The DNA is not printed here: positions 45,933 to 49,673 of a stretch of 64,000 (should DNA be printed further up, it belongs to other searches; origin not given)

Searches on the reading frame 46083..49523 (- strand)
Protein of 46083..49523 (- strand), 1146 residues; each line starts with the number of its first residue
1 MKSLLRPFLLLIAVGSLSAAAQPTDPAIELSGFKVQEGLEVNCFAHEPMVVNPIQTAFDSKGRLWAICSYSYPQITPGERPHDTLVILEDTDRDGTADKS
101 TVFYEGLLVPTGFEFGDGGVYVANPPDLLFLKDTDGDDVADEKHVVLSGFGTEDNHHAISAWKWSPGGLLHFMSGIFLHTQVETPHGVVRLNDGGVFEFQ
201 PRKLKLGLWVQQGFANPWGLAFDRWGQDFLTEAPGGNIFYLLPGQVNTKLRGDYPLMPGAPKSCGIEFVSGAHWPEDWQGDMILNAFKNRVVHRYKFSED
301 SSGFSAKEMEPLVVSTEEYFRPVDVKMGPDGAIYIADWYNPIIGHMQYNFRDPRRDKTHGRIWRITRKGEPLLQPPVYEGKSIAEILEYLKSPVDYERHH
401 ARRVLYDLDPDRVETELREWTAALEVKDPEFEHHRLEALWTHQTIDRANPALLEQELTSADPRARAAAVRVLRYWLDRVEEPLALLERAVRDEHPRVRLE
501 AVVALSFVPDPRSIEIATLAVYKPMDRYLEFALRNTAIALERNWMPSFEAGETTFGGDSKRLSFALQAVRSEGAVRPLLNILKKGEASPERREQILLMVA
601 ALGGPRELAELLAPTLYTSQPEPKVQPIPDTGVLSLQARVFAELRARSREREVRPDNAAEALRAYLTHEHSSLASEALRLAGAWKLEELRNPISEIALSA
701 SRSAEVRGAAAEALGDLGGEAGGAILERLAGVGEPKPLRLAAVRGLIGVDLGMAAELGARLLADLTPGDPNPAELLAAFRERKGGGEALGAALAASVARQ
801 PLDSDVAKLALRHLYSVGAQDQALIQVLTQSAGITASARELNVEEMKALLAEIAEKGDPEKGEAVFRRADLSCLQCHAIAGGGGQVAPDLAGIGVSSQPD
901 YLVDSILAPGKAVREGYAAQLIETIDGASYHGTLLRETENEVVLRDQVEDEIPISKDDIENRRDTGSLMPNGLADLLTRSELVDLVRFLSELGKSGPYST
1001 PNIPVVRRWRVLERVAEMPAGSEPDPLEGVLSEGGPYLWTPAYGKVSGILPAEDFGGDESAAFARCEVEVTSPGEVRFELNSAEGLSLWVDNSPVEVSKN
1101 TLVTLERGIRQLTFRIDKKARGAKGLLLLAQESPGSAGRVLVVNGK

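Call 38: search_protein_families(library=pfam, proteins=[window:46083-49523:-], max_evalue=0.001)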
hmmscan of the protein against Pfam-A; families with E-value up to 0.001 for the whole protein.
window:46083-49523:- (1146 aa): 7 families
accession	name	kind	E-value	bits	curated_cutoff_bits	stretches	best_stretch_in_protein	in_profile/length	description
PF23500.1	DUF7133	-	3.5e-75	254.2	27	2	29-244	5-217/385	Domain of unknown function (DUF7133)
PF13646.12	HEAT_2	-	2.7e-17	63.2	27.7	2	452-517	3-67/88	HEAT repeats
PF00034.26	Cytochrom_C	-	7e-05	24.5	21.3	0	860-902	2-42/90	Cytochrome c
PF02985.28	HEAT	-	0.00014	22.3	23.5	0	699-717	9-27/31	HEAT repeat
PF07995.17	GSDH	-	0.00016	21.6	25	0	263-336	255-322/332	Glucose / Sorbosone dehydrogenase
PF01436.27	NHL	-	0.00019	21.7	20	0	321-340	3-22/28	NHL repeat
PF13442.11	Cytochrome_CBB3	-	0.00046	20.9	27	0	858-907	2-42/68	Cytochrome C oxidase, cbb3-type, subunit III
